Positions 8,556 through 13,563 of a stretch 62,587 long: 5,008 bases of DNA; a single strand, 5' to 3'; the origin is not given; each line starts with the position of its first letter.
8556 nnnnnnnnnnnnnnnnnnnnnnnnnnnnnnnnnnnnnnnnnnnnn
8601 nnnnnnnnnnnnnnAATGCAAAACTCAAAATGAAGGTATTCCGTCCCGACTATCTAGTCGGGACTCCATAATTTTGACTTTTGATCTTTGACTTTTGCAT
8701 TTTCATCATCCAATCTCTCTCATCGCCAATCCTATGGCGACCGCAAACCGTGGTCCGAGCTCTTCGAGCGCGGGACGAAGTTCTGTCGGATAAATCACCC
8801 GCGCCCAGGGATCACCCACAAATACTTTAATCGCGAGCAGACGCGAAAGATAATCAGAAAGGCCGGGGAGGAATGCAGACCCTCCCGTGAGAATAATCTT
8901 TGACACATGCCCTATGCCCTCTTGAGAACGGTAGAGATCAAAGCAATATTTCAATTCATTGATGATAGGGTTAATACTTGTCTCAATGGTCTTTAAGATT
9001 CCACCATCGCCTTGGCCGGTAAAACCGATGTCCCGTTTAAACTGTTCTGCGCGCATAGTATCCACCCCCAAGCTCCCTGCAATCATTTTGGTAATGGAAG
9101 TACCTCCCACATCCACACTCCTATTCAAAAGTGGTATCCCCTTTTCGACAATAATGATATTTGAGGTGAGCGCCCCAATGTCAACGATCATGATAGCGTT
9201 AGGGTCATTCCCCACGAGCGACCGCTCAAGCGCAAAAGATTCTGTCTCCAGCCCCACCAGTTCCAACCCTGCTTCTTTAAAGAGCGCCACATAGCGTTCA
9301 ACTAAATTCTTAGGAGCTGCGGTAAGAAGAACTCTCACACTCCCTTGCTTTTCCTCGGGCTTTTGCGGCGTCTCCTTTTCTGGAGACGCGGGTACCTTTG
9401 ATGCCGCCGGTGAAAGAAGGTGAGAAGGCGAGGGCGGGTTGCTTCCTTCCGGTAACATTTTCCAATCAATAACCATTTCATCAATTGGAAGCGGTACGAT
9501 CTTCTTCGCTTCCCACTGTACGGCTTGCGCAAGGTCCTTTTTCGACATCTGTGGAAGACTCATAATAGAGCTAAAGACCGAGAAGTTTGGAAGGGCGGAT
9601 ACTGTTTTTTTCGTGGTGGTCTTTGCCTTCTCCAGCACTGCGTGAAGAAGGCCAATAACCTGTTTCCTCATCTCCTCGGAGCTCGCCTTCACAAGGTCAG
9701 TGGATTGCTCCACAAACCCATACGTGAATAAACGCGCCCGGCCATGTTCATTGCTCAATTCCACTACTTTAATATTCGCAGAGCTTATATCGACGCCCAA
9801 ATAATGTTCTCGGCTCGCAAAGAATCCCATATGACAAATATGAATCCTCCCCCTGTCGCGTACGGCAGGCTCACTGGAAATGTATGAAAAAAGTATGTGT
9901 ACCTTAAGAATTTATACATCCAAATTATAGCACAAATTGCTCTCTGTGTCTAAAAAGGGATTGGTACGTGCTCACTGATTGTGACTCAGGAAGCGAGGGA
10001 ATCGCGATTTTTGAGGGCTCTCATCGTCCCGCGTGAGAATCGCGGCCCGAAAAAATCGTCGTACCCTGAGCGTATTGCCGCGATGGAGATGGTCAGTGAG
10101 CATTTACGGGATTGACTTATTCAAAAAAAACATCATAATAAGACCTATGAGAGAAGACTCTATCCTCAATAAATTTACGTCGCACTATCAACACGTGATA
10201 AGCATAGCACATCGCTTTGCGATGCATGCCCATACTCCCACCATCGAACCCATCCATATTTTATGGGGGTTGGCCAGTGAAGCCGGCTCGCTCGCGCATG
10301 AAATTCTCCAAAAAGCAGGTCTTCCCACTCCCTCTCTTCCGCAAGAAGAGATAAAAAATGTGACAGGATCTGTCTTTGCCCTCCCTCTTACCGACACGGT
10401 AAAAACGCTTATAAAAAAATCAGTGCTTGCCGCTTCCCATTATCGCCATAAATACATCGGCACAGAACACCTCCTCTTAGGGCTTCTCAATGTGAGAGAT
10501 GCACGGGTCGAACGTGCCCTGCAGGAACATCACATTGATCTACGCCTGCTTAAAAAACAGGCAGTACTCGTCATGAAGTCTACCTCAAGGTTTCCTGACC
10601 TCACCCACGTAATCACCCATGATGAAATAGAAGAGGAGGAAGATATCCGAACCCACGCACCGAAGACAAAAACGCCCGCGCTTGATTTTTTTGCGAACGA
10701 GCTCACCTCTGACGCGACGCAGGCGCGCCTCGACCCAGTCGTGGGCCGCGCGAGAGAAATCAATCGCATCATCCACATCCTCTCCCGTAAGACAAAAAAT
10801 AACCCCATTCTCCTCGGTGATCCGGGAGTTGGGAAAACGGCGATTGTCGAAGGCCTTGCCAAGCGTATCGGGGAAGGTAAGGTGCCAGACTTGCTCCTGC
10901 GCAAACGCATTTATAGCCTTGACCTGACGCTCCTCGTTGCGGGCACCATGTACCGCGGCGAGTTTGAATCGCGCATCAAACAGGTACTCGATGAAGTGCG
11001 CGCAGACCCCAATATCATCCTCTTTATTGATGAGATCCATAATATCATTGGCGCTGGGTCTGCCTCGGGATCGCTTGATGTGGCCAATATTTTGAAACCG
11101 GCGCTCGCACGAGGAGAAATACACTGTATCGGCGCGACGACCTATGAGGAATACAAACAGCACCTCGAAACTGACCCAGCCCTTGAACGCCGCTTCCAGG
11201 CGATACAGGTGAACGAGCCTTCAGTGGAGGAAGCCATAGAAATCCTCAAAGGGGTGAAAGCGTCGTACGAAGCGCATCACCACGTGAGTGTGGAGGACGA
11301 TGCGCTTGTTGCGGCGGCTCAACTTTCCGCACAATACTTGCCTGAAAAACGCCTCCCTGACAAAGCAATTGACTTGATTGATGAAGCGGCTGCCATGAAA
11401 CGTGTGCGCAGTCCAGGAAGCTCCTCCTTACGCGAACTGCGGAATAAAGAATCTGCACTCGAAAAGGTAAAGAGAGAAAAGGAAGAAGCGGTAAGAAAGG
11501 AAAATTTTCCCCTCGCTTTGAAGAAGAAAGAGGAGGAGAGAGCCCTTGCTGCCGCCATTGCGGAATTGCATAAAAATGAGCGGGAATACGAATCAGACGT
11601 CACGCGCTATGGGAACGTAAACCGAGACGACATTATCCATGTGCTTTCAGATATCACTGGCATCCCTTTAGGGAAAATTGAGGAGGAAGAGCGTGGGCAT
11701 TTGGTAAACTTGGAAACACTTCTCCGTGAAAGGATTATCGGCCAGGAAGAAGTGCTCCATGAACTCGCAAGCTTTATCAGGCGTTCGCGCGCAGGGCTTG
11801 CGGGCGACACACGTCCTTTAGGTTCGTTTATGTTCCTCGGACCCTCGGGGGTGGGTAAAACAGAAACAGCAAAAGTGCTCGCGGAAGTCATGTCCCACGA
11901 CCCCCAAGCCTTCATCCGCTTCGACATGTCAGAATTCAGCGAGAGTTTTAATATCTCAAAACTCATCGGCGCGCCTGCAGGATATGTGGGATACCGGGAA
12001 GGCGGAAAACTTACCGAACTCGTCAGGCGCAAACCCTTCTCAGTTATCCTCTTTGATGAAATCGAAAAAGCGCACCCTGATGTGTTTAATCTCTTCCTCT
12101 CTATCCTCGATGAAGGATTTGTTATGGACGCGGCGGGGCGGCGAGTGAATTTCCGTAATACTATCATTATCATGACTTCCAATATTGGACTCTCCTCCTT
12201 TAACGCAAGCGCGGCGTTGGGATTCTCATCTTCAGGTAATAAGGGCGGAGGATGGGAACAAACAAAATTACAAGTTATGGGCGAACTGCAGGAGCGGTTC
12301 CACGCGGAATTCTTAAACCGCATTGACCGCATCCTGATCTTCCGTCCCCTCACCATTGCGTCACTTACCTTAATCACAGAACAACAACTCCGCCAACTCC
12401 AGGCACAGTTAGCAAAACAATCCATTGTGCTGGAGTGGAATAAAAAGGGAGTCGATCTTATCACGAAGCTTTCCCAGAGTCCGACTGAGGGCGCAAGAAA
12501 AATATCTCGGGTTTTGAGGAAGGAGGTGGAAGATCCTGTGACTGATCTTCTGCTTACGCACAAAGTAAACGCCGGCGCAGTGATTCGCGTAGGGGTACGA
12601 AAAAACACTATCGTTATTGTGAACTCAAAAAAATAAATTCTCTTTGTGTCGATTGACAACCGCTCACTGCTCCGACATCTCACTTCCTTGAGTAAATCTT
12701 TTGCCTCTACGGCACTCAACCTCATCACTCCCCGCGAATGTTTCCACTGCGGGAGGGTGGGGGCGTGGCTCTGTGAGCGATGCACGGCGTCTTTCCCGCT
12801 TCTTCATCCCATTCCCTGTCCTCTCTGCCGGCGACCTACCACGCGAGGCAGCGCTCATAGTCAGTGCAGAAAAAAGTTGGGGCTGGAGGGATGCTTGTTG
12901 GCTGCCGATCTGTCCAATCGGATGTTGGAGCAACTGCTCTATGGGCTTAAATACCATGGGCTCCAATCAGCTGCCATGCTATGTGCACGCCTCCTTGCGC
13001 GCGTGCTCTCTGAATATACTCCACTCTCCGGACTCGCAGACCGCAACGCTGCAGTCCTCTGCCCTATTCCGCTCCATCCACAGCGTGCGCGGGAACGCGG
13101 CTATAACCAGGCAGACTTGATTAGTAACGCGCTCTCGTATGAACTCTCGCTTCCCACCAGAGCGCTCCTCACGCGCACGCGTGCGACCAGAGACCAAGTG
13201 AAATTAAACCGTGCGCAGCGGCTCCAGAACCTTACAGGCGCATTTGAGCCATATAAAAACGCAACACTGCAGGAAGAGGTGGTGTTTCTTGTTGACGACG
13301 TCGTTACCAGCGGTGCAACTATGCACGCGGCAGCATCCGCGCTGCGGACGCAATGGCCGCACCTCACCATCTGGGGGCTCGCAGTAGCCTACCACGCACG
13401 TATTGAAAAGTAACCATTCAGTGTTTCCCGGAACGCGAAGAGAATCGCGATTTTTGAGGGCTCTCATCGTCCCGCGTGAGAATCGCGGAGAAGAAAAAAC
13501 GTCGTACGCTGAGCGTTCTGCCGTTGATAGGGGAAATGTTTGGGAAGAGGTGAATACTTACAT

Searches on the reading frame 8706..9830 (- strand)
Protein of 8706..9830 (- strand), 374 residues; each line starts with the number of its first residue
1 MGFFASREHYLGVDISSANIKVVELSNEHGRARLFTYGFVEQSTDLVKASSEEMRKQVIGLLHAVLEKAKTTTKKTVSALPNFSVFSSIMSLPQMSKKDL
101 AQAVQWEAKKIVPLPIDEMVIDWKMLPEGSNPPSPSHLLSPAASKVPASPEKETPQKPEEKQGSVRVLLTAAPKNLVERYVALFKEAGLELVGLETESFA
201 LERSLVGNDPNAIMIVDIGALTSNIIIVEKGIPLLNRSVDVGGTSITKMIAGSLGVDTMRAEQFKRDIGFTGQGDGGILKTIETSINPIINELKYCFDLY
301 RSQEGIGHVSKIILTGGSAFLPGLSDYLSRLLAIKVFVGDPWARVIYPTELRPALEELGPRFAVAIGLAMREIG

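Call 77: search_protein_families(library=pfam, proteins=[window:8706-9830:-], max_evalue=0.001)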
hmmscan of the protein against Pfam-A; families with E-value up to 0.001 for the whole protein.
window:8706-9830:- (374 aa): 3 families
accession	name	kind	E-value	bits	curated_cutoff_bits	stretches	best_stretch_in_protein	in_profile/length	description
PF11104.14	PilM_2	-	7.7e-47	160.3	27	2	158-372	119-339/340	Type IV pilus assembly protein PilM;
PF14450.12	FtsA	-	5.4e-11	43.4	31.8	1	215-367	2-127/127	Cell division protein FtsA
PF06723.19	MreB_Mbl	-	6.1e-07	29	27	0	204-251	138-185/327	MreB/Mbl protein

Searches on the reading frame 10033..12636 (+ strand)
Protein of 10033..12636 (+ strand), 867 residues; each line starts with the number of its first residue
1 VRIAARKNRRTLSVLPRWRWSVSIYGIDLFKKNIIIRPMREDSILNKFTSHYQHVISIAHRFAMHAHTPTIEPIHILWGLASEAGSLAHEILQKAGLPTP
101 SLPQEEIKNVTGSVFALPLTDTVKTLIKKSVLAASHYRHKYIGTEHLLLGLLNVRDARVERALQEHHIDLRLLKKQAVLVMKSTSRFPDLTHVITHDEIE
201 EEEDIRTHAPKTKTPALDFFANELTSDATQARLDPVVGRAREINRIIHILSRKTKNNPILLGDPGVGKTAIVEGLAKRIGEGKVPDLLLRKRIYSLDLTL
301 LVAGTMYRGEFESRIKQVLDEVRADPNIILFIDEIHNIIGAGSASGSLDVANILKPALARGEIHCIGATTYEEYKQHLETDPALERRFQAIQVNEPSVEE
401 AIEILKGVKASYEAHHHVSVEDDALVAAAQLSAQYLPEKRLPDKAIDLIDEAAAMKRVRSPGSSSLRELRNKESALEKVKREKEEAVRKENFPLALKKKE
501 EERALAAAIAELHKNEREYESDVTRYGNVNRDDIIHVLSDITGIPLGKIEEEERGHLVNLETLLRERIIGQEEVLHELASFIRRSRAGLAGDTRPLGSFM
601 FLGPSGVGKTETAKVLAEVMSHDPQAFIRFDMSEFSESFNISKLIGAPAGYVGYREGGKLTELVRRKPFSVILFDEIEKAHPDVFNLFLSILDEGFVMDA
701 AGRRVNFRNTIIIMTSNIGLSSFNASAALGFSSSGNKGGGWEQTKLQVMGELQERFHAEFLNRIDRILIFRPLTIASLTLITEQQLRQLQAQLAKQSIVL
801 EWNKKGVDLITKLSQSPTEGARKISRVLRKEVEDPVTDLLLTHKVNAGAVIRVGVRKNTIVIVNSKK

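Call 77: search_protein_families(library=pfam, proteins=[window:10033-12636:+], max_evalue=0.001)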
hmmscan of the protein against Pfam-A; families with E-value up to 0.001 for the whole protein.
window:10033-12636:+ (867 aa): 17 families
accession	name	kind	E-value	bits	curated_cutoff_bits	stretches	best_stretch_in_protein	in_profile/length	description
PF07724.20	AAA_2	-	3.2e-63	213.1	27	1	594-766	1-165/166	AAA domain (Cdc48 subfamily)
PF17871.7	AAA_lid_9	-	2.8e-28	98.3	22.8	1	397-495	1-97/104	AAA lid domain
PF00004.35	AAA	-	1.6e-24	87.2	21.2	2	259-391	2-126/131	ATPase family associated with various cellular activities (AAA)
PF07728.20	AAA_5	-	4.9e-17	62.7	22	2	599-729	2-135/139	AAA domain (dynein-related subfamily)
PF02861.25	Clp_N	-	7.2e-15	55.3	20.7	2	134-176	5-47/53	Clp amino terminal domain, pathogenicity island component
PF10431.15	ClpB_D2-small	-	3.9e-13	49.7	21.9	1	775-853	3-81/81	C-terminal, D2-small domain, of ClpB protein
PF13191.12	AAA_16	-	3.3e-11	44.4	32.6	1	236-282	2-51/167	AAA ATPase domain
PF13401.12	AAA_22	-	8e-09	36.3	27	0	599-693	8-109/130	AAA domain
PF05621.17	TniB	-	1.2e-07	31.8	22.4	1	256-394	36-185/189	Bacterial TniB protein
PF00158.32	Sigma54_activat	-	1.5e-07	31.7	20.2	1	599-721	25-146/168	Sigma-54 interaction domain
PF05496.18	RuvB_N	-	3.3e-06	27.4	27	0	567-621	8-58/159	Holliday junction DNA helicase RuvB P-loop domain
PF20030.5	bpMoxR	-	1.7e-05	24.5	27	0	249-291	25-66/205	MoxR domain in the MoxR-vWA-beta-propeller ternary systems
PF20720.3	nSTAND3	-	2.8e-05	24.3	27.2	0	253-278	15-40/155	Novel STAND NTPase 3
PF01637.24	ATPase_2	-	3.6e-05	24.1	33.2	0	238-279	3-44/225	ATPase domain predominantly from Archaea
PF12775.13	AAA_7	-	3.7e-05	23.8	25.8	0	598-646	35-83/181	P-loop containing dynein motor region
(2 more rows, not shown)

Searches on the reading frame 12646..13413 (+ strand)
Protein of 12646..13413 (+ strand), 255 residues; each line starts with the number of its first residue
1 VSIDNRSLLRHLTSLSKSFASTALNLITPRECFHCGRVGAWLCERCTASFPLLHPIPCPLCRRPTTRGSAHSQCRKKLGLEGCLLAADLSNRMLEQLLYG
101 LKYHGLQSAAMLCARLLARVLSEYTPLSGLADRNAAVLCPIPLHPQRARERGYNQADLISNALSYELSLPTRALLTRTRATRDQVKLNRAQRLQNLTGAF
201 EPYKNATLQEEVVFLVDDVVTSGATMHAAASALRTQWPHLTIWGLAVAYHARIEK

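Call 77: search_protein_families(library=pfam, proteins=[window:12646-13413:+], max_evalue=0.001)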
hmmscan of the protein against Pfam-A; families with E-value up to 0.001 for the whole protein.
window:12646-13413:+ (255 aa): 2 families
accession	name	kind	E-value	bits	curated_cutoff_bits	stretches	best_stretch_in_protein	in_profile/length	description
PF00156.33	Pribosyltran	-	4.7e-05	23.2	26.3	1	195-239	79-116/158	Phosphoribosyl transferase domain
PF18912.6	DZR_2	-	0.00023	21.4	27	1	23-74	1-55/56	Double zinc ribbon domain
